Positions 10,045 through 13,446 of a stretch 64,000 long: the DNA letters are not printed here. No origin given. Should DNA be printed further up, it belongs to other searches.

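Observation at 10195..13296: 1033-aa fusion of an O-antigen-ligase-like (Wzy_C) domain with a PMT/ArnT-like GT-C domain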

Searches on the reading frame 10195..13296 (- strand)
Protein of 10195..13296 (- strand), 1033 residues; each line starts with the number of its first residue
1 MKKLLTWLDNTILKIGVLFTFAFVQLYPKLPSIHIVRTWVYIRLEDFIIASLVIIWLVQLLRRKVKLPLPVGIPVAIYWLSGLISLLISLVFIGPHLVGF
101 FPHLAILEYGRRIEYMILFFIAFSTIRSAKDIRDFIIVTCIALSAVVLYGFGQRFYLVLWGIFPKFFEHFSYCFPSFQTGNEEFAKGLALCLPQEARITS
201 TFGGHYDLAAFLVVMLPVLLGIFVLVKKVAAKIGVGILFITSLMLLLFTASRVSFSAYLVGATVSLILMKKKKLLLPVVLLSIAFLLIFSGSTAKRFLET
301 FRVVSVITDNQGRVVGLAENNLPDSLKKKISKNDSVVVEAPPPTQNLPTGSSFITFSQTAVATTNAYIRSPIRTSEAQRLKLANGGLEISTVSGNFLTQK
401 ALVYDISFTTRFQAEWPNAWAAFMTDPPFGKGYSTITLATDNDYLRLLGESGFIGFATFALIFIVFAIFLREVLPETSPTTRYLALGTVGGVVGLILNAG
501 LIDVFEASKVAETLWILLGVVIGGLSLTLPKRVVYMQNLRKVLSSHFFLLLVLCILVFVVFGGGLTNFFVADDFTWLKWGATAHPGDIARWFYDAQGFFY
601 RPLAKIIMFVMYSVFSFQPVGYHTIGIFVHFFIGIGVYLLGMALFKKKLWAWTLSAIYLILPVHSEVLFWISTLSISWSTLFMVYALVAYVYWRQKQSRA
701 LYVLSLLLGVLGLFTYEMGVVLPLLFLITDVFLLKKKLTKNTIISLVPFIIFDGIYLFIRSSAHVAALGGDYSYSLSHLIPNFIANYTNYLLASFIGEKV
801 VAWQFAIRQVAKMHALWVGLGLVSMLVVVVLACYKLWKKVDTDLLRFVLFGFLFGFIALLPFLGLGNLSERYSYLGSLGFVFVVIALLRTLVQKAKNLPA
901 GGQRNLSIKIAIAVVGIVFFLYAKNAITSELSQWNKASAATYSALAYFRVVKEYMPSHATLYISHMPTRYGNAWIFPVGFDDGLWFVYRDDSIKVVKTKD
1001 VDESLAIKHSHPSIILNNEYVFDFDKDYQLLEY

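Call 4: search_protein_families(library=ncbifam, proteins=[window:10195-13296:-], max_evalue=1)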
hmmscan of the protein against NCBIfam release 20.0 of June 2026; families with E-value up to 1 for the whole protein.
window:10195-13296:- (1033 aa): 2 families
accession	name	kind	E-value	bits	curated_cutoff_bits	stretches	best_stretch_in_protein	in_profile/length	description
NF009303.0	PRK12660.1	subfamily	0.0046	16.9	132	1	743-846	4-108/114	putative monovalent cation/H+ antiporter subunit C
NF043065.1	MMSYN1_0478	equivalog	0.12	12.3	170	1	874-921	10-59/190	MFS transporter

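Call 5: search_protein_families(library=pfam, proteins=[window:10195-13296:-], max_evalue=1)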
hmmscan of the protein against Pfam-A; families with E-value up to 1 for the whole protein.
window:10195-13296:- (1033 aa): 1 family
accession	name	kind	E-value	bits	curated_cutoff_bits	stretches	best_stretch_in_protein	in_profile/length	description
PF04932.20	Wzy_C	-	0.00025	21.3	31.7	1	238-459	2-148/149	O-Antigen ligase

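Call 9: find_homologous_proteins(query=window:10195-13296:-, max_evalue=0.001)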
Query window:10195-13296:- (1033 aa): 1457 proteins with E <= 0.001 among 8000 candidates; the best 120 are listed.
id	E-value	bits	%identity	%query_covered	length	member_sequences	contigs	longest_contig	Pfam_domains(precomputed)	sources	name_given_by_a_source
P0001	0.0e+0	1761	76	100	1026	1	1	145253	-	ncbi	-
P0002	0.0e+0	1675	72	100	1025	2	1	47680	PF04932.21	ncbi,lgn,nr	ncbi:MAG TPA: hypothetical protein VLB73_03100 [Patescibacteria group bacterium]|nr:hypothetical pro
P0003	0.0e+0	1663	71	100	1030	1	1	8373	PF04932.21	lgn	-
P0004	0.0e+0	1600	68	100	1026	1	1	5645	PF04932.21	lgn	-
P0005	0.0e+0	1598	68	100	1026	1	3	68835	-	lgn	-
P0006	0.0e+0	1384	60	100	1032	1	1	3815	PF04932.21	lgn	-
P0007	0.0e+0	1360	59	100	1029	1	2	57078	-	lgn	-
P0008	0.0e+0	1341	58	100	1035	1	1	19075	-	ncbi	-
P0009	0.0e+0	1332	58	100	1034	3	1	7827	-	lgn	-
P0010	0.0e+0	1320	58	100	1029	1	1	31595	PF04932.21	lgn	-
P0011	0.0e+0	1295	57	100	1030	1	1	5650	-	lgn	-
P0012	0.0e+0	1274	56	100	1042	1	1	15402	PF04932.21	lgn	-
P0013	0.0e+0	1214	54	99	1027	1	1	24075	-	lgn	-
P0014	0.0e+0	1185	52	100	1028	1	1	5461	-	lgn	-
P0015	0.0e+0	1123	57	87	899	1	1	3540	-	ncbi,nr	ncbi:MAG TPA: hypothetical protein VN711_00485, partial [Candidatus Saccharimonadales bacterium]|nr:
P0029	0.0e+0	1042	49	100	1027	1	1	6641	PF04932.21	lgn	-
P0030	0.0e+0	1039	48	100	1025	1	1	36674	PF04932.21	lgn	-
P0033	0.0e+0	1038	48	99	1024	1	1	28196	PF04932.21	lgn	-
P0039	0.0e+0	1027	49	99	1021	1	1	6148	PF04932.21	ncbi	-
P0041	0.0e+0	1023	47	100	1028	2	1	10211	PF04932.21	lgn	-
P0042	0.0e+0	1021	48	100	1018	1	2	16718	PF04932.21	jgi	jgi:hypothetical protein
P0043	0.0e+0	1018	49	99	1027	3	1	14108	PF04932.21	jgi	-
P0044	0.0e+0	1016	48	100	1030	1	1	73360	PF04932.21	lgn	-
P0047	2.6e-298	1011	48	99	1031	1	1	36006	PF04932.21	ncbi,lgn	-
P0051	2.3e-296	1004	47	100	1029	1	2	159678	PF04932.21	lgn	-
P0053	4.2e-296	1003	47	100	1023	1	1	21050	PF04932.21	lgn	-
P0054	6.8e-296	1003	47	100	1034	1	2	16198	PF04932.21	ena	-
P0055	8.9e-296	1002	47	100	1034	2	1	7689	PF04932.21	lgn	-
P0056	1.5e-295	1001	49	99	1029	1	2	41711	PF04932.21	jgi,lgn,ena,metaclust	metaclust:\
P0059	4.0e-295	1000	47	100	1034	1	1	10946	PF04932.21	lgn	-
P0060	2.3e-294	997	47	99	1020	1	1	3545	PF04932.21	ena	-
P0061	5.0e-294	996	48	99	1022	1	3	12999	PF04932.21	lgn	-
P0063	8.6e-294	996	48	99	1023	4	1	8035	PF04932.21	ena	-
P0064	1.0e-293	995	48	99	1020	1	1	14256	PF04932.21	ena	-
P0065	1.0e-293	995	48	100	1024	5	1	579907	PF04932.21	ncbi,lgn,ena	ncbi:MAG: hypothetical protein ABSE17_01490 [Candidatus Levyibacteriota bacterium]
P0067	1.7e-293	995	48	99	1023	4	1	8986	PF04932.21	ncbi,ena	-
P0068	1.7e-293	995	47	100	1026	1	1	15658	PF04932.21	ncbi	-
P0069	5.1e-293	993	47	100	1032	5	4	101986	PF04932.21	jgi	-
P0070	5.4e-293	993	48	99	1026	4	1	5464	PF04932.21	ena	-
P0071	6.2e-293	993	47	99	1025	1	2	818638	-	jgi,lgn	jgi:hypothetical protein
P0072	1.7e-292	991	48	99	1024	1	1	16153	PF04932.21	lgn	-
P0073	2.3e-292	991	47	99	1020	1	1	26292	PF04932.21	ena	-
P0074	3.7e-292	990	47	100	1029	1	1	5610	PF04932.21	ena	-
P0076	1.3e-291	988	47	99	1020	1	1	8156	PF04932.21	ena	-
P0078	1.9e-291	988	47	99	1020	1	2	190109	PF04932.21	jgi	-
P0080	4.0e-291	987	47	100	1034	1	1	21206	PF04932.21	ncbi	-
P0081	7.2e-291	986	46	99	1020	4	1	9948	PF04932.21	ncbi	-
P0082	7.9e-291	986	47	100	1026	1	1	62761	PF04932.21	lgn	-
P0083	1.6e-290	985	47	99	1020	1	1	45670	PF04932.21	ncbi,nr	ncbi:MAG: O-antigen ligase family protein [Patescibacteria group bacterium]|nr:O-antigen ligase fami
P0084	1.7e-290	985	47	99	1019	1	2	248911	PF04932.21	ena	-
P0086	1.2e-289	982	47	100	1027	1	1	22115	PF04932.21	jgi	jgi:hypothetical protein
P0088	1.3e-289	982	48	100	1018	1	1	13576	PF04932.21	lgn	-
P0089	1.4e-289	982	48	99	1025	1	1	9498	PF04932.21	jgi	jgi:O-antigen ligase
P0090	2.0e-289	981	47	99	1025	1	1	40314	PF04932.21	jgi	-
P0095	3.3e-289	980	46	100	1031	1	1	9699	PF04932.21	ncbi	-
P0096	6.5e-289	979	46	99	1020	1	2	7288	PF04932.21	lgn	-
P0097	8.7e-289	979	47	99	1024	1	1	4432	PF04932.21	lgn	-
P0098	1.3e-288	978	46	100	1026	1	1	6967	PF04932.21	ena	-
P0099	1.4e-288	978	46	100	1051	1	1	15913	PF04932.21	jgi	jgi:hypothetical protein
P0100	3.1e-288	977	47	100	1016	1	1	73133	PF04932.21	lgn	-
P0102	3.7e-288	977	48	100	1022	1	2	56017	PF04932.21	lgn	-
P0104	9.8e-288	976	46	99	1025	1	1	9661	PF04932.21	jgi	jgi:hypothetical protein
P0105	1.7e-287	975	45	100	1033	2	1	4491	PF04932.21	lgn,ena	-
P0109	1.1e-286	972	45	99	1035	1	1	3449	PF04932.21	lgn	-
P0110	2.2e-286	971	47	100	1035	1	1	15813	PF04932.21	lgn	-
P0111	2.3e-286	971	47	99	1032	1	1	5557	PF04932.21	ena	-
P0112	2.8e-286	971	46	99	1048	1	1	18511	PF04932.21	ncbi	-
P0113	7.0e-286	969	47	99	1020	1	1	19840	PF04932.21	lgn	-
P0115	1.9e-285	968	46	99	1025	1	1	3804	PF04932.21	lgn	-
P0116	2.1e-285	968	47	99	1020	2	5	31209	PF04932.21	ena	-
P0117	2.3e-285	968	48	99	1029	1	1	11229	PF04932.21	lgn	-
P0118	4.3e-285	967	47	99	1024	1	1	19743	PF04932.21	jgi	jgi:hypothetical protein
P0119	5.6e-285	966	46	99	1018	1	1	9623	PF04932.21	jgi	jgi:hypothetical protein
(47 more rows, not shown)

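Call 10: search_solved_structures(query=window:10195-13296:-, max_evalue=10, show_alignments=2)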
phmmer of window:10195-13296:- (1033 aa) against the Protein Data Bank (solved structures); distinct sequences matched with E-value up to 10: 0.

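Call 15: search_solved_structures(query=A1, max_evalue=10, show_alignments=3)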
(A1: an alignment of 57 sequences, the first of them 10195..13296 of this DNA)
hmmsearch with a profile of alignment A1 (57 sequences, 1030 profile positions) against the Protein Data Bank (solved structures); distinct sequences matched with E-value up to 10: 0.

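Call 22: find_encoding_contigs(protein=P0065, flank=10000, max_places=2)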
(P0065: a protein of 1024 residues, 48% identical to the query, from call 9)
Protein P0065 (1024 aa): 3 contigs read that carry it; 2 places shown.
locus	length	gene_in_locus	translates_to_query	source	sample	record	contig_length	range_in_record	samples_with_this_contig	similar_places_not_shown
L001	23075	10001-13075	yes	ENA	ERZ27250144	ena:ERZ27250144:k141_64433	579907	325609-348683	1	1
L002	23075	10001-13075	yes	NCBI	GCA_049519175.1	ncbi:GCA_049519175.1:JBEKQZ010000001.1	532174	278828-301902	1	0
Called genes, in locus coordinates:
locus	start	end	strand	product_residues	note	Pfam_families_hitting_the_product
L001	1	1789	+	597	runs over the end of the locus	PF01757:Acyl_transf_3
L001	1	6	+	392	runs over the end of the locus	-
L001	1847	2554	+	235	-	PF00891:Methyltransf_2 (weak), PF05401:NodS (weak), PF13489:Methyltransf_23, PF05175:MTS, PF13847:Methyltransf_31, PF08241:Methyltransf_11, PF08242:Methyltransf_12, PF13649:Methyltransf_25, +3 more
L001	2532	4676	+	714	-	-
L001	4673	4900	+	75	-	-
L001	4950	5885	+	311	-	PF00535:Glycos_transf_2, PF10111:Glyco_tranf_2_2 (weak), PF13641:Glyco_tranf_2_3 (weak)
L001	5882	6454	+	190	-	PF13439:Glyco_transf_4 (weak)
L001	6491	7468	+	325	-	PF02661:Fic, PF08220:HTH_DeoR (weak)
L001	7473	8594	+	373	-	PF00534:Glycos_transf_1, PF20706:GT4-conflict, PF13692:Glyco_trans_1_4, PF13524:Glyco_trans_1_2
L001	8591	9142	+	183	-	PF25087:GMPPB_C (faint), PF25084:LbH_EIF2B (faint), PF00132:Hexapep, PF14602:Hexapep_2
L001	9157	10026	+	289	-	PF00535:Glycos_transf_2, PF10111:Glyco_tranf_2_2, PF13641:Glyco_tranf_2_3, PF13506:Glyco_transf_21 (weak), PF13632:Glyco_trans_2_3 (weak)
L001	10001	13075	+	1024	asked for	PF04932:Wzy_C (faint)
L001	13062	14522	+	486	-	PF02366:PMT, PF13231:PMT_2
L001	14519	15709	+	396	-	PF13439:Glyco_transf_4, PF00534:Glycos_transf_1, PF13692:Glyco_trans_1_4, PF13524:Glyco_trans_1_2 (weak)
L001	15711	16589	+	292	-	PF00535:Glycos_transf_2, PF10111:Glyco_tranf_2_2, PF13641:Glyco_tranf_2_3, PF13632:Glyco_trans_2_3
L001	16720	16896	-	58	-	-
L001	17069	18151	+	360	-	PF13439:Glyco_transf_4, PF00534:Glycos_transf_1, PF13692:Glyco_trans_1_4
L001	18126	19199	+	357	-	PF00534:Glycos_transf_1, PF13692:Glyco_trans_1_4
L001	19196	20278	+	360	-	PF00483:NTP_transferase, PF22640:ManC_GMP_beta-helix (weak)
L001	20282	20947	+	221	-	PF02397:Bac_transf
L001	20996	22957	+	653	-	PF13196:DUF4012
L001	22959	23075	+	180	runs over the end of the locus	PF11967:RecO_N, PF02565:RecO_C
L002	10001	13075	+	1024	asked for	PF04932:Wzy_C (faint)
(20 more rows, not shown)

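Call 23: find_encoding_contigs(protein=P0071, flank=10000, max_places=2)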
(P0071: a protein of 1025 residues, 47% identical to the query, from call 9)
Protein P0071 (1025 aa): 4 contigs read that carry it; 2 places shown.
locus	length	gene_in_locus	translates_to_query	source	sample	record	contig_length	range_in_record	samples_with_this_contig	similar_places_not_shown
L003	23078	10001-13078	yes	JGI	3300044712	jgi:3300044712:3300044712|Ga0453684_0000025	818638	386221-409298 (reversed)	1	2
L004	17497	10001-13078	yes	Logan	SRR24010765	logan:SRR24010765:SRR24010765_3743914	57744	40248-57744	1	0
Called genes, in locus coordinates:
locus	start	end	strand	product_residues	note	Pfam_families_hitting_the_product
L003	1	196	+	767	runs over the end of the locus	-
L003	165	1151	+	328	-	-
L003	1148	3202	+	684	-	-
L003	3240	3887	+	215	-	PF01209:Ubie_methyltran (weak), PF13489:Methyltransf_23, PF13847:Methyltransf_31, PF08241:Methyltransf_11, PF08242:Methyltransf_12 (weak), PF13649:Methyltransf_25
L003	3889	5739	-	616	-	-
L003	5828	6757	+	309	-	PF00535:Glycos_transf_2, PF10111:Glyco_tranf_2_2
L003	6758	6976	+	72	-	-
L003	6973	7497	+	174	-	PF13439:Glyco_transf_4 (weak)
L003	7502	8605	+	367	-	PF20706:GT4-conflict, PF00534:Glycos_transf_1, PF13692:Glyco_trans_1_4, PF13524:Glyco_trans_1_2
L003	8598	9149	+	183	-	PF00132:Hexapep, PF14602:Hexapep_2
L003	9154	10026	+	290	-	PF00535:Glycos_transf_2, PF10111:Glyco_tranf_2_2, PF13641:Glyco_tranf_2_3, PF13506:Glyco_transf_21 (faint), PF13632:Glyco_trans_2_3 (weak)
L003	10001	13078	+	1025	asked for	-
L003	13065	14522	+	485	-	PF13231:PMT_2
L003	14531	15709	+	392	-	PF13439:Glyco_transf_4, PF00534:Glycos_transf_1, PF13692:Glyco_trans_1_4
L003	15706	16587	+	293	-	PF00535:Glycos_transf_2, PF13641:Glyco_tranf_2_3, PF13632:Glyco_trans_2_3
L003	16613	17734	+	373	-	PF13439:Glyco_transf_4, PF20706:GT4-conflict (weak), PF00534:Glycos_transf_1, PF13692:Glyco_trans_1_4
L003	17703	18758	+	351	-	PF00534:Glycos_transf_1, PF13692:Glyco_trans_1_4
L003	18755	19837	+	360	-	PF00483:NTP_transferase, PF22640:ManC_GMP_beta-helix (weak)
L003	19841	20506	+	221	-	PF02397:Bac_transf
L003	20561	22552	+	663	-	PF13196:DUF4012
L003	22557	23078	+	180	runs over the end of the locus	PF11967:RecO_N, PF02565:RecO_C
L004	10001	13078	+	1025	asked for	-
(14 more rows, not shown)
